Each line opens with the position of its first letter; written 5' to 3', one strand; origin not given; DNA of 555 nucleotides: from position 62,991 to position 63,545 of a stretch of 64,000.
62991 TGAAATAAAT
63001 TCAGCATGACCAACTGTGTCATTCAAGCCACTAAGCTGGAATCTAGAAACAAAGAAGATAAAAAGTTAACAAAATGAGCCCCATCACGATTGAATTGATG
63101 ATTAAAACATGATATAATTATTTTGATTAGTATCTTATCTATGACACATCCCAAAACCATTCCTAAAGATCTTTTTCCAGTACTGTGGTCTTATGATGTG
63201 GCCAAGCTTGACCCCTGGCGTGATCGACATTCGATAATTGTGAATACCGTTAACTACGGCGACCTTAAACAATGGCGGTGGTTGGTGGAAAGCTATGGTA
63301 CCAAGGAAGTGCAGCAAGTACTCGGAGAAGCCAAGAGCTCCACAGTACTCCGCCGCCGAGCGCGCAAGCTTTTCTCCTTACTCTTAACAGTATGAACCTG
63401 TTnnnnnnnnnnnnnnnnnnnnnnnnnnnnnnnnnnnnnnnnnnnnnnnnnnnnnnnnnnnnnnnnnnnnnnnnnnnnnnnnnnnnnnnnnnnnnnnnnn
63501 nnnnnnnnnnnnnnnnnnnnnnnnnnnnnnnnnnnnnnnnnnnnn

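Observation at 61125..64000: POR gamma-alpha fusion gene without an adjacent beta subunit; a GC-rich AbiEii-type TA-like module sits where porB would be expected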

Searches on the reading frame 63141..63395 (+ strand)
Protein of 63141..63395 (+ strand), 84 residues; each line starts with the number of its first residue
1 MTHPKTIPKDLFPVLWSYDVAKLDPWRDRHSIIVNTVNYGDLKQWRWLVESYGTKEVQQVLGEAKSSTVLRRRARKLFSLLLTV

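Call 7: search_protein_families(library=pfam, proteins=[window:63141-63395:+], max_evalue=0.1)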
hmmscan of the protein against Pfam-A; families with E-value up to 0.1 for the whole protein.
window:63141-63395:+ (84 aa): 1 family
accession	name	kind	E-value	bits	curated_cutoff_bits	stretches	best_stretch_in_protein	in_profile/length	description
PF21956.1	DUF6922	-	2.1e-11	43.6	27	1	14-61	5-52/52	Family of unknown function (DUF6922)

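Call 8: search_protein_families(library=ncbifam, proteins=[window:63141-63395:+], max_evalue=0.1)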
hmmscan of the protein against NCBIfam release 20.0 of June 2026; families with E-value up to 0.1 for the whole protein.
window:63141-63395:+ (84 aa): 0 families

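Call 36: search_protein_families(library=padloc, proteins=[window:63141-63395:+], max_evalue=1)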
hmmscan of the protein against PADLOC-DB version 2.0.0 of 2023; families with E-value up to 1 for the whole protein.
window:63141-63395:+ (84 aa): 0 families

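Call 44: find_homologous_proteins(query=window:63141-63395:+, max_evalue=0.001)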
Query window:63141-63395:+ (84 aa): 2 proteins with E <= 0.001 among 3 candidates.
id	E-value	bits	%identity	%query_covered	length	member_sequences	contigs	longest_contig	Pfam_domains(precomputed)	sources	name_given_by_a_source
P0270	5.8e-50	185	100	100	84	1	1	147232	PF21956.2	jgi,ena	-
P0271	4.4e-36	141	77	99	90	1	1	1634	PF21956.2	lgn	-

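Call 57: search_protein_representatives(protein=window:63141-63395:+)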
Query: 84 residues. Proteins with E-value up to 0.001 (for the whole library): 199; up to 1e-10: 27; up to 1e-30: 1. The best 150 are listed.
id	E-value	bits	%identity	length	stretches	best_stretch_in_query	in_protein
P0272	8.2e-31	122.1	73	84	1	1-82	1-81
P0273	2.7e-15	72.6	47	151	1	5-83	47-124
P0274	2.0e-14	69.8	45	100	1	6-84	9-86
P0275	2.6e-14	69.4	45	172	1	8-82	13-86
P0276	3.1e-14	69.2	47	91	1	5-82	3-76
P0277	3.7e-14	69.0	43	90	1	7-82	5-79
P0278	5.3e-14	68.5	46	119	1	5-84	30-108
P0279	1.1e-13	67.4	43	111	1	5-82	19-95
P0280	2.1e-13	66.5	48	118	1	6-68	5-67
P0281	2.5e-13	66.3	43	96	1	6-81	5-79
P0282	2.9e-13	66.1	39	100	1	6-80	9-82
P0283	4.2e-13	65.6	43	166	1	6-82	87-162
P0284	5.6e-13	65.2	42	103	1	6-82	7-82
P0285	1.5e-12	63.8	40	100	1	5-82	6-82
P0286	1.7e-12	63.7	47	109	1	6-79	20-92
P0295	2.8e-11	59.8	39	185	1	6-83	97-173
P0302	2.4e-10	56.8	51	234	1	6-68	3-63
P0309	6.0e-10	55.5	41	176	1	6-82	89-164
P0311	1.1e-09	54.7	38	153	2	7-58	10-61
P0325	5.9e-09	52.4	42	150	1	5-83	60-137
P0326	6.8e-09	52.2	44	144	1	7-63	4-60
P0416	7.9e-05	39.2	44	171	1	11-51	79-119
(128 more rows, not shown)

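Call 66: predict_structure(alignment_id=A2)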
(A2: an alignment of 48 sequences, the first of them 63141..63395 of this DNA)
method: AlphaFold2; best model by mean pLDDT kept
length: 84 residues; sequences in the alignment: 48
mean_pLDDT: 87.2   pTM: 0.78
mean pLDDT of the five models: 87.2, 85.9, 85.7, 85.5, 85.4
residues with pLDDT >= 90: 54; 70-90: 23; 50-70: 6; < 50: 1
segments of 3 or more residues with pLDDT < 50: none
pLDDT, mean of each block of 10 residues (from residue 1): 84 93 93 93 92 91 79 82 65
secondary structure, 60 per line:
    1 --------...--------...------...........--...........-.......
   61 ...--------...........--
elements in order: H29-39 H42-52 H54-63 H72-82

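Call 70: fold_search(model_id=the predicted structure, library=pdb)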
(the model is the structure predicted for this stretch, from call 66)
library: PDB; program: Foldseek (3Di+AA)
matches with E <= 10: 12; with E <= 0.001: 0
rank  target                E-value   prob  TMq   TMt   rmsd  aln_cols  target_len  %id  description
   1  7e34_B                2.7e+00  0.08  0.34  0.23  11.3        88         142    9  Crystal structure of SUN1-Speedy A-CDK2 (released 2021-04-14)
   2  5uq1_B                3.7e+00  0.08  0.35  0.25   7.4        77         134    9  Crystal structure of human Cdk2-Spy1 complex (released 2017-07-05)
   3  7e8l                  4.4e+00  0.15  0.42  0.32   4.3        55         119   13  The structure of Spodoptera litura chemosensory protein (released 2022-03-02)
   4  1nkw_L                5.0e+00  0.06  0.29  0.23   5.6        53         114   21  Crystal Structure Of The Large Ribosomal Subunit From Deinococcus Radiodurans (released 2003-02-11)
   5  5uq1_D                7.7e+00  0.05  0.35  0.24   7.4        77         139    9  Crystal structure of human Cdk2-Spy1 complex (released 2017-07-05)
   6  4uae_A                7.7e+00  0.04  0.30  0.09   9.1        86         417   14  Importin alpha 3 delta IBB in complex with Influenza PB2 Nuclear Localization Domain (released 2015-02-04)
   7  6mzc_G                8.2e+00  0.02  0.27  0.08  12.8       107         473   15  Human TFIID BC core (released 2018-11-28)
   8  5tbk_B                8.2e+00  0.01  0.20  0.07  10.7        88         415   12  Crystal structure of human importin a3 bound to RCC1 (released 2017-09-13)
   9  4j7z_F                8.7e+00  0.01  0.15  0.15  10.0        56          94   14  Thermus thermophilus DNAJ J- and G/F-DOMAINS (released 2013-07-31)
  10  4j7z_C                9.3e+00  0.01  0.16  0.14  10.2        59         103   15  Thermus thermophilus DNAJ J- and G/F-DOMAINS (released 2013-07-31)
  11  7a0r_K                9.9e+00  0.03  0.27  0.21   5.7        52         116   23  50S Deinococcus radiodurans ribosome bounded with mycinamicin I (released 2021-08-18)
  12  3oeo_A                9.9e+00  0.01  0.19  0.18  14.5        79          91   11  The crystal structure E. coli Spy (released 2010-09-22)

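Call 82: search_protein_families(library=pfam, proteins=[P0302, P0275, P0295, P0283, P0309, P0273, P0311, P0416, P0325, P0326], max_evalue=0.01)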
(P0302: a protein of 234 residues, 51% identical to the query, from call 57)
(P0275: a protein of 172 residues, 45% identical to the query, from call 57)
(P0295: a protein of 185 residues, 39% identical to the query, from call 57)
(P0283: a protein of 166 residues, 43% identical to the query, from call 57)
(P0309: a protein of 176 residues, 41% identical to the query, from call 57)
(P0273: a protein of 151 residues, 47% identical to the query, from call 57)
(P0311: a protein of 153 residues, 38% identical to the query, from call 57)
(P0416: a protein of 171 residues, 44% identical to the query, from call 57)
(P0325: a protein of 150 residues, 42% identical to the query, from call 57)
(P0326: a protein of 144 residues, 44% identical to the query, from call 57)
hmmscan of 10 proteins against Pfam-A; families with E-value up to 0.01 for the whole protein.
P0302 (234 aa): 1 family
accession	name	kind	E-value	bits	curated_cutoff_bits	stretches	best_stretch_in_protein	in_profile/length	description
PF21956.1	DUF6922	-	3.4e-13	49.3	27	1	9-54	3-48/52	Family of unknown function (DUF6922)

P0275 (172 aa): 1 family
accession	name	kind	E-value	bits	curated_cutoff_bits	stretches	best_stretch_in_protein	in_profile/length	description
PF21956.1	DUF6922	-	1.7e-12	47.1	27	1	15-66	1-52/52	Family of unknown function (DUF6922)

P0295 (185 aa): 1 family
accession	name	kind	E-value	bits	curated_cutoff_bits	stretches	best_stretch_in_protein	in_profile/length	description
PF21956.1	DUF6922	-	7e-11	41.9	27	1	103-152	3-52/52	Family of unknown function (DUF6922)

P0283 (166 aa): 1 family
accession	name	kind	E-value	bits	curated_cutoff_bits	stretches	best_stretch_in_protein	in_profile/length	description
PF21956.1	DUF6922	-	5.2e-09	35.9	27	1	93-142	3-52/52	Family of unknown function (DUF6922)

P0309 (176 aa): 1 family
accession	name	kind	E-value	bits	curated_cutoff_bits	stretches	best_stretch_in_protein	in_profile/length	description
PF21956.1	DUF6922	-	4e-08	33.1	27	1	96-144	4-52/52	Family of unknown function (DUF6922)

P0273 (151 aa): 1 family
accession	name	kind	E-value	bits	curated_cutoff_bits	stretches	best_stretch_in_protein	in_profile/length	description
PF21956.1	DUF6922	-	9.9e-15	54.2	27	1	55-103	4-52/52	Family of unknown function (DUF6922)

P0311 (153 aa): 2 families
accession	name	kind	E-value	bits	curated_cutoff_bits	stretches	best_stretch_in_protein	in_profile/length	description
PF21956.1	DUF6922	-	1.1e-15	57.2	27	1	13-61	1-49/52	Family of unknown function (DUF6922)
PF07521.17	RMMBL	-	2.3e-08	34.4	21.6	1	60-88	2-30/63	Zn-dependent metallo-hydrolase RNA specificity domain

P0416 (171 aa): 1 family
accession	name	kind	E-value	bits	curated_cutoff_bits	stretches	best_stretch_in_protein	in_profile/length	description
PF21956.1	DUF6922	-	3e-08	33.4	27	1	78-118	1-41/52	Family of unknown function (DUF6922)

P0325 (150 aa): 1 family
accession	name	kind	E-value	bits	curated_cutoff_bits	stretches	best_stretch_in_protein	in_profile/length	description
PF21956.1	DUF6922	-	8.4e-11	41.6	27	1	68-116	4-52/52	Family of unknown function (DUF6922)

P0326 (144 aa): 2 families
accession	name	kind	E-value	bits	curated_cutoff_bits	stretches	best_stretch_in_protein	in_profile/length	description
PF25476.1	Ribosomal_L19e_C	-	7e-23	81.1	25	1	54-137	8-90/91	Ribosomal protein L19e, C-terminal domain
PF21956.1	DUF6922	-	3.9e-11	42.7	27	1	9-58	3-52/52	Family of unknown function (DUF6922)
